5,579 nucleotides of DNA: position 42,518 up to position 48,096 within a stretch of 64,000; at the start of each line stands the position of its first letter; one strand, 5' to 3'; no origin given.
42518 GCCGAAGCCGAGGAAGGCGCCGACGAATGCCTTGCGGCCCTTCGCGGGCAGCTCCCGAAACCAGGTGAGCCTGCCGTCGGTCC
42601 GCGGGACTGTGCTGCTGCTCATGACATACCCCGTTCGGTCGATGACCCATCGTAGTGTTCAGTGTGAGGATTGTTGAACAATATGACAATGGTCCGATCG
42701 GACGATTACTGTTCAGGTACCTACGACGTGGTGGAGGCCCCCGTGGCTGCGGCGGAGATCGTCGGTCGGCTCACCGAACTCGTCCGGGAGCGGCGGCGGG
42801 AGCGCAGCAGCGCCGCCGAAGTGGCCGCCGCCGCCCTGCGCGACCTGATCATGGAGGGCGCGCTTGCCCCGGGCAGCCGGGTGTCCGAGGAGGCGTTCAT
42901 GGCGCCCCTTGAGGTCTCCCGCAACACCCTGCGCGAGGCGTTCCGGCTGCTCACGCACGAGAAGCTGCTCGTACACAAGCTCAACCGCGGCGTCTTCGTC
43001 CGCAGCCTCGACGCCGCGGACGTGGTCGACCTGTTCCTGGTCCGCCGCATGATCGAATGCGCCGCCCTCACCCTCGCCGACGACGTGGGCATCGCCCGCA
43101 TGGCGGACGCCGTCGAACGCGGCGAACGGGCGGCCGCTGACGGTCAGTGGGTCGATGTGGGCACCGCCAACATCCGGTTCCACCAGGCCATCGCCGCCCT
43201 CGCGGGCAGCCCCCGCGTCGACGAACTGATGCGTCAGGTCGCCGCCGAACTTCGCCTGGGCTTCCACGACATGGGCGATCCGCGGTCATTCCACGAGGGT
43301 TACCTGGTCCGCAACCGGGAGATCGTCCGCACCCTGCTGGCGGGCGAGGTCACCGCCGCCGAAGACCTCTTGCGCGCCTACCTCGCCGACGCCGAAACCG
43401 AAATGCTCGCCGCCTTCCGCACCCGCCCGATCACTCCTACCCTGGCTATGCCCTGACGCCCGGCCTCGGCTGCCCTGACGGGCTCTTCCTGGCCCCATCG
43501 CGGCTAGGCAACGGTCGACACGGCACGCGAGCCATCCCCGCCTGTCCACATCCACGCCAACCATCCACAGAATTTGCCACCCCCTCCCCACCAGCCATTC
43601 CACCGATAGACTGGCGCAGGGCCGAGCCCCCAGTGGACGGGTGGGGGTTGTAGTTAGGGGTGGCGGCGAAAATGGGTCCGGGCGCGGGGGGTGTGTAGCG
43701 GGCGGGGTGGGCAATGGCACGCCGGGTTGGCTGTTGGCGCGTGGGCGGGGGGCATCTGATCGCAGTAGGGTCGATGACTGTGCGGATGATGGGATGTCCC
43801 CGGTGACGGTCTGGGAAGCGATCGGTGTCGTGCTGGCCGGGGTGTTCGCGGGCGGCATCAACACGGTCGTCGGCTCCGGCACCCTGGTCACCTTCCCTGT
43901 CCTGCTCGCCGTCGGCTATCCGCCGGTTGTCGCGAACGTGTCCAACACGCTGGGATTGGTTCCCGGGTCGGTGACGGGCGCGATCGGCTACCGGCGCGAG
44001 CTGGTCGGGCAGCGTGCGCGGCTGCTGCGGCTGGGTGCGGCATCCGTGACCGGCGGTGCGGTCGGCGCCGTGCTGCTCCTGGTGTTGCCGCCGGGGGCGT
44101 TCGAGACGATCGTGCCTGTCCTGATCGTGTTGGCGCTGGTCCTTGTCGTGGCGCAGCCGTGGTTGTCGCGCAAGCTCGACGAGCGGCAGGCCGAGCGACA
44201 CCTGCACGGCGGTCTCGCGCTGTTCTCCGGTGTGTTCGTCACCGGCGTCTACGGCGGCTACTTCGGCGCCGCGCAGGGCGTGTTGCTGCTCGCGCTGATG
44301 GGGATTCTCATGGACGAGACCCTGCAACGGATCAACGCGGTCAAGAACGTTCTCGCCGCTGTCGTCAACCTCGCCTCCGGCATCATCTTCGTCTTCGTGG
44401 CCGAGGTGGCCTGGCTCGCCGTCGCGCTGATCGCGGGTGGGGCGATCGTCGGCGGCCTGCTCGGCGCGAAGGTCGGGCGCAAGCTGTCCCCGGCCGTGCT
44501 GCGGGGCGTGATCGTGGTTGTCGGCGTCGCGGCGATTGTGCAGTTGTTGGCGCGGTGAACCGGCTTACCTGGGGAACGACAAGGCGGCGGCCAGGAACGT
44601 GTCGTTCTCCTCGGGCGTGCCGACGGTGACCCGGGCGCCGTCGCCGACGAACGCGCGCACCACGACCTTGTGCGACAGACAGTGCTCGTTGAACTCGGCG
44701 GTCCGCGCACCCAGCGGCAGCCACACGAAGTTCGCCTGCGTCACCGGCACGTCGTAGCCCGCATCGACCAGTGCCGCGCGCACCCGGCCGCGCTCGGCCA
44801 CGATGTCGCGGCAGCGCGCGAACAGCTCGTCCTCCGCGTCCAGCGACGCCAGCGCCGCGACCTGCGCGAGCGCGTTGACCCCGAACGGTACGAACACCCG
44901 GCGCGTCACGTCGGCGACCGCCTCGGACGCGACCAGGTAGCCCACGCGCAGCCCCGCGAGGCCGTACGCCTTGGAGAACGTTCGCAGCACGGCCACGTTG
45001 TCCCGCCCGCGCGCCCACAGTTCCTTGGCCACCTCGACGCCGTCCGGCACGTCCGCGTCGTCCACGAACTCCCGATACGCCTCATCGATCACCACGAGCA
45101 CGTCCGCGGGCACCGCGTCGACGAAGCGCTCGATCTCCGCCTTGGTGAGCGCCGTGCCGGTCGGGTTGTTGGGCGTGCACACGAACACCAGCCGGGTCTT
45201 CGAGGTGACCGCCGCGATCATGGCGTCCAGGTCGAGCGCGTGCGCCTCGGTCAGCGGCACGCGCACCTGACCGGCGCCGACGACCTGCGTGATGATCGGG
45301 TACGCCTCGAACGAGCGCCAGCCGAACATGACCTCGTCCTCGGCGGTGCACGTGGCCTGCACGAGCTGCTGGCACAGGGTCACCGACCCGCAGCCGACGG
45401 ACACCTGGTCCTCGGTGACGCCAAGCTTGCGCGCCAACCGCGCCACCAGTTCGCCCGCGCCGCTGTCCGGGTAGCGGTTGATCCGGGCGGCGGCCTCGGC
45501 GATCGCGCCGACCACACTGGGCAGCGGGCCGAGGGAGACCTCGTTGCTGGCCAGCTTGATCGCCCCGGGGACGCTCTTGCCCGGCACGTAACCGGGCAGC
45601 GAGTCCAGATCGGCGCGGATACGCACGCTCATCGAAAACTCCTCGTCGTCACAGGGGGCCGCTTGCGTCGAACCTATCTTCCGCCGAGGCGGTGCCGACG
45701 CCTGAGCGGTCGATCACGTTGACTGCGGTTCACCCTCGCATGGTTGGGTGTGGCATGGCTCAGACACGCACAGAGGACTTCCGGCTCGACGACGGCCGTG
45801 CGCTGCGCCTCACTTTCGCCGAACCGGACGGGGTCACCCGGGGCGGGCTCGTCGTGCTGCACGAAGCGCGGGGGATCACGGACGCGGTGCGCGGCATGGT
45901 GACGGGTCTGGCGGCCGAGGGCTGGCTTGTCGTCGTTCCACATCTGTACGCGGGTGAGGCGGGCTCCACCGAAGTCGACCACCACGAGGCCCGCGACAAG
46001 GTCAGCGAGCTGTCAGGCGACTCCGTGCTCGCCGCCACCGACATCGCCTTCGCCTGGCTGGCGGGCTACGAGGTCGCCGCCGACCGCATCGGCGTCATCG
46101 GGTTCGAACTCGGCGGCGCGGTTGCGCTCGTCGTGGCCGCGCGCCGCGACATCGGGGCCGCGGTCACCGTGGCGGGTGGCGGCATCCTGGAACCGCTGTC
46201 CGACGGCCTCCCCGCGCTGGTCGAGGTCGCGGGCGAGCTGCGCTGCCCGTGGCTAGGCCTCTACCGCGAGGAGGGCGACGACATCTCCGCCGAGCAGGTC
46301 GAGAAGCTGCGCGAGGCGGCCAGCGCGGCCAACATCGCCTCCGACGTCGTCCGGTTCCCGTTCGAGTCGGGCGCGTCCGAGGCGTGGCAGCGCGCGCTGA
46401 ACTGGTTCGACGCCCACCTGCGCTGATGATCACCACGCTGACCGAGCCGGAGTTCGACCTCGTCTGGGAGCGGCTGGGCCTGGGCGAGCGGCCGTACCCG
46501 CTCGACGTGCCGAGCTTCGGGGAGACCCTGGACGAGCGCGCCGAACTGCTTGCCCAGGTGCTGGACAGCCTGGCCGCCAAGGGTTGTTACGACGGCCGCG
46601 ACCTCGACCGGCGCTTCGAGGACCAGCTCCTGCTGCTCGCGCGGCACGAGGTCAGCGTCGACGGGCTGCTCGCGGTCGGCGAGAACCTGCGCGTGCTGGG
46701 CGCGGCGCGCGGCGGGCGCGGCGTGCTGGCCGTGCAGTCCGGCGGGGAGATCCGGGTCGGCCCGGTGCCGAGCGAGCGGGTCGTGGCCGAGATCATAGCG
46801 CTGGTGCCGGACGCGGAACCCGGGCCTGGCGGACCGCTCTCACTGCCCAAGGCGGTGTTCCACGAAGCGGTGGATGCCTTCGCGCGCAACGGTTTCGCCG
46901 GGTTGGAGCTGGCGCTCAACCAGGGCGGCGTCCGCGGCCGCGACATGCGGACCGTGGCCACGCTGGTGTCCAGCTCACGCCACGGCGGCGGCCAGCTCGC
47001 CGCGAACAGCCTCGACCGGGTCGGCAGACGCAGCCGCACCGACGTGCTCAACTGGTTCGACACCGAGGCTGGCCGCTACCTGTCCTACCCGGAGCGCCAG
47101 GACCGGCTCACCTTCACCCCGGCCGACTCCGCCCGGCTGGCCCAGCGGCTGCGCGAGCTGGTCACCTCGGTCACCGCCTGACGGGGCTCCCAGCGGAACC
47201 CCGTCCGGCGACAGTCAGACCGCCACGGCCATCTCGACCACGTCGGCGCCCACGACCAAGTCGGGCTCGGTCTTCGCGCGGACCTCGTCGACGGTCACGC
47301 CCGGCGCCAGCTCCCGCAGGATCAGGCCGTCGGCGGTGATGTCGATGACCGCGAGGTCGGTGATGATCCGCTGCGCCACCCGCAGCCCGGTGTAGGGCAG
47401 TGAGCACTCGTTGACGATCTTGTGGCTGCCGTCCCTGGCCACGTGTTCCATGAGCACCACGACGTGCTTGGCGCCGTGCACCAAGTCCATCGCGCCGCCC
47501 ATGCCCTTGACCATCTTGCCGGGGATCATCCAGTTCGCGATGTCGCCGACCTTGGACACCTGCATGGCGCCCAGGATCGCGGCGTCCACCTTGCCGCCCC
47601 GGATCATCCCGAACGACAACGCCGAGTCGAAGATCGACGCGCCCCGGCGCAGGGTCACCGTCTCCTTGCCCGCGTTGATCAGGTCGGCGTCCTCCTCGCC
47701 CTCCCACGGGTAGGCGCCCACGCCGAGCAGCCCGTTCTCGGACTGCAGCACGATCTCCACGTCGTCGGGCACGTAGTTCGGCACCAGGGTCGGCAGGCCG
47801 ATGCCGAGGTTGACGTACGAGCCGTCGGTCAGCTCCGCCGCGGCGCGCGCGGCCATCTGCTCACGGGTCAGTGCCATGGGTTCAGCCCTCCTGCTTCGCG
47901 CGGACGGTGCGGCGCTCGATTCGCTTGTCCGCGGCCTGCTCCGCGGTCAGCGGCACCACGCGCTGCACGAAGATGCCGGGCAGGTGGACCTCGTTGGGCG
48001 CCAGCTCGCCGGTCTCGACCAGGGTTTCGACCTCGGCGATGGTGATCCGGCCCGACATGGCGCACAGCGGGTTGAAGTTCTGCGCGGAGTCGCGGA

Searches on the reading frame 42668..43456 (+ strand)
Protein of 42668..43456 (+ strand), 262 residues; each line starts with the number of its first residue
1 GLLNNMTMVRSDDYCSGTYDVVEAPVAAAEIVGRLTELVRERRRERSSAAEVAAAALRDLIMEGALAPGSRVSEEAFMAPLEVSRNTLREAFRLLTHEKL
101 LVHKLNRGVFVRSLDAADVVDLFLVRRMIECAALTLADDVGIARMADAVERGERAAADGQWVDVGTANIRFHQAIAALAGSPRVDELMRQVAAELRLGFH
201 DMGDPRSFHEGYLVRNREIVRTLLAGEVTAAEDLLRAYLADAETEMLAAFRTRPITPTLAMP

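Call 68: search_protein_families(library=pfam, proteins=[window:42668-43456:+], max_evalue=0.000001)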
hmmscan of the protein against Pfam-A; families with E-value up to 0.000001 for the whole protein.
window:42668-43456:+ (262 aa): 2 families
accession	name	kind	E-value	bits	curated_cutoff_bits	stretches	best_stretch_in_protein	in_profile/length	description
PF07729.17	FCD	-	1.3e-16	61.6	24.3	1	121-240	1-124/125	FCD domain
PF00392.27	GntR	-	1.9e-14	53.5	27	1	51-111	3-64/64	Bacterial regulatory proteins, gntR family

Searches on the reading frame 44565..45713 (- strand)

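Call 68: search_protein_families(library=pfam, proteins=[window:44565-45713:-], max_evalue=0.000001)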
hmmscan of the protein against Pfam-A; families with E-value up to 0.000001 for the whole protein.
window:44565-45713:- (382 aa): 1 family
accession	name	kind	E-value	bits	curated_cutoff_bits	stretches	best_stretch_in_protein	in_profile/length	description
PF00155.27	Aminotran_1_2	-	2.5e-52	178.7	19.7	1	52-375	4-359/361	Aminotransferase class I and II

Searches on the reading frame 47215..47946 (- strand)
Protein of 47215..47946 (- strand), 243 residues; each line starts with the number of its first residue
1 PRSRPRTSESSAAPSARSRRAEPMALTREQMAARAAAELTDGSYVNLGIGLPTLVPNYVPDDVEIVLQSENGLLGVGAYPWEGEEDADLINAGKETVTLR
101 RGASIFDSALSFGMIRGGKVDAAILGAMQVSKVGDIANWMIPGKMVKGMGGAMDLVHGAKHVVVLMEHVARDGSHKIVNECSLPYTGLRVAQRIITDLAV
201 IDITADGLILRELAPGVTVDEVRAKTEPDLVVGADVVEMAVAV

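Call 68: search_protein_families(library=pfam, proteins=[window:47215-47946:-], max_evalue=0.000001)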
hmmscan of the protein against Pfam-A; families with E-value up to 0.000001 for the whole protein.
window:47215-47946:- (243 aa): 1 family
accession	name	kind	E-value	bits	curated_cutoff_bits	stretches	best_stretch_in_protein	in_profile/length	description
PF01144.29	CoA_trans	-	1.3e-53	182.1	23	1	29-224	2-216/217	Coenzyme A transferase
